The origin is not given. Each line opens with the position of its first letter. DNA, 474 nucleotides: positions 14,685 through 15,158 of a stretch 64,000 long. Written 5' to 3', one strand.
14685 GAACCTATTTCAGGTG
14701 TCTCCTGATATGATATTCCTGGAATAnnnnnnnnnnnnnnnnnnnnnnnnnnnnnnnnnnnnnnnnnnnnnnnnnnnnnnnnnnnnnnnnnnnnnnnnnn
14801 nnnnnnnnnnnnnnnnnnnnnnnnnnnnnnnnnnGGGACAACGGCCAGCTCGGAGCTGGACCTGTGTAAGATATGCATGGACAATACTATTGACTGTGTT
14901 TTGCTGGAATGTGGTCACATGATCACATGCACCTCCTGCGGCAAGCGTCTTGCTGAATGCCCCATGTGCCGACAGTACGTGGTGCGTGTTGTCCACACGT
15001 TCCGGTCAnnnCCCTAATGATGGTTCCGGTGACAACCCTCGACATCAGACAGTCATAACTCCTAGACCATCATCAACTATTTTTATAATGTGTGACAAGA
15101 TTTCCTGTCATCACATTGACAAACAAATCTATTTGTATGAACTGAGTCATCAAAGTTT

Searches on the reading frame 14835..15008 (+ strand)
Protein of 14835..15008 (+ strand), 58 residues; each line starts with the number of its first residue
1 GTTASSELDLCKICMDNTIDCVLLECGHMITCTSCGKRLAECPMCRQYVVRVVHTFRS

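Call 9: find_homologous_proteins(query=window:14835-15008:+, max_evalue=0.00001)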
Query seq(58 aa) (58 aa): 34 proteins with E <= 0.00001 among 34 candidates.
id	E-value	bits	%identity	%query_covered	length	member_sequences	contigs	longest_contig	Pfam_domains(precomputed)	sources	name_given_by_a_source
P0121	6.9e-25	103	78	100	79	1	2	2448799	PF13920.13,PF14447.13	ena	-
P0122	3.3e-24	101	79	97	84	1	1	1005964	PF13920.13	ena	-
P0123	7.3e-24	99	75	98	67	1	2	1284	PF13920.13,PF14447.13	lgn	-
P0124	8.5e-24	99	78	100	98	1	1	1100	PF13920.13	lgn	-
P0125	1.6e-23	98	77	97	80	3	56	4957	PF13920.13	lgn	-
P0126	1.6e-23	98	77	97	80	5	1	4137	PF13920.13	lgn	-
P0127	2.5e-23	98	71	97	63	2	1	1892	PF13920.13,PF14447.13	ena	-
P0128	6.2e-23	97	72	98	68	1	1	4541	PF13920.13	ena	-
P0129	6.9e-23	96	71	100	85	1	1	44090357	PF13920.13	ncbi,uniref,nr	ncbi:hypothetical protein ANANG_G00241660 [Anguilla anguilla]|uniref:RING-type domain-containing pro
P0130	7.1e-23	96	82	86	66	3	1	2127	PF13920.13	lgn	-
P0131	1.0e-22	96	69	100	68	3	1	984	PF00097.32,PF13920.13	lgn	-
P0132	1.0e-22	96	76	93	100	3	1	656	PF13920.13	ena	-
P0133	1.2e-22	96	76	93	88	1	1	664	PF13920.13,PF14447.13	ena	-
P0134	1.6e-22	95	72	100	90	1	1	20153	PF13920.13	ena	-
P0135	1.8e-22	95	76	95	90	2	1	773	PF13920.13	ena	-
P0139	1.2e-21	92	75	95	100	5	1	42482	PF13920.13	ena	-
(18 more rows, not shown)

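Call 17: find_encoding_contigs(protein=P0121, flank=10000, max_places=4)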
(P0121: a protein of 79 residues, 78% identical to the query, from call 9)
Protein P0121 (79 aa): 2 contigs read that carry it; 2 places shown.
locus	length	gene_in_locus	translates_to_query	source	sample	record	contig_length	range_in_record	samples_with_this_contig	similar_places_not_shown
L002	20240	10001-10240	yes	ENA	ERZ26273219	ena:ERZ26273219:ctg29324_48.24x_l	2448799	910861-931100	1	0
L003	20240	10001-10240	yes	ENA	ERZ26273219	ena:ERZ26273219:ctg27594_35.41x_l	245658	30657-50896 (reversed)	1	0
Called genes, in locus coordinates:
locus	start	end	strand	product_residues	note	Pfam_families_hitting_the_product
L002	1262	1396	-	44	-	-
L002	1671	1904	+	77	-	-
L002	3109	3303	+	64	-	-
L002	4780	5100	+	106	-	PF23632:SAP_RNF34_RFFL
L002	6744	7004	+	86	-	-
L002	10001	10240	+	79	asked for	PF13920:zf-C3HC4_3, PF14447:Prok-RING_4 (weak)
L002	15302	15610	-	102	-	-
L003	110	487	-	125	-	-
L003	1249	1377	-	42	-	-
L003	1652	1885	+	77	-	-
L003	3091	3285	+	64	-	-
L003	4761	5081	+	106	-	PF23632:SAP_RNF34_RFFL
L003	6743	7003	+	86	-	-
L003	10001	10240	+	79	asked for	PF13920:zf-C3HC4_3, PF14447:Prok-RING_4 (weak)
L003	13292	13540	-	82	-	-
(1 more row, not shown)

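Call 68: find_encoding_contigs(protein=P0139, flank=6000, max_places=2)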
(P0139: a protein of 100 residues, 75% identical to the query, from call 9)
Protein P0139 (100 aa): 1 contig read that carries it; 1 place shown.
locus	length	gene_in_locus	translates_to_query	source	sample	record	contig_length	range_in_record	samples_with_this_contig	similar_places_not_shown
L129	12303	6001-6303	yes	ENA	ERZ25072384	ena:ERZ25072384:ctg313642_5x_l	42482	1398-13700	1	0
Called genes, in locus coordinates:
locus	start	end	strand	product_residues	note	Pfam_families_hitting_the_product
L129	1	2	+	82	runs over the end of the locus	-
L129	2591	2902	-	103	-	-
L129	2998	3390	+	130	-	-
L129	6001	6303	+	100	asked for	PF13920:zf-C3HC4_3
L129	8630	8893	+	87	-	-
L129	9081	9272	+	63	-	-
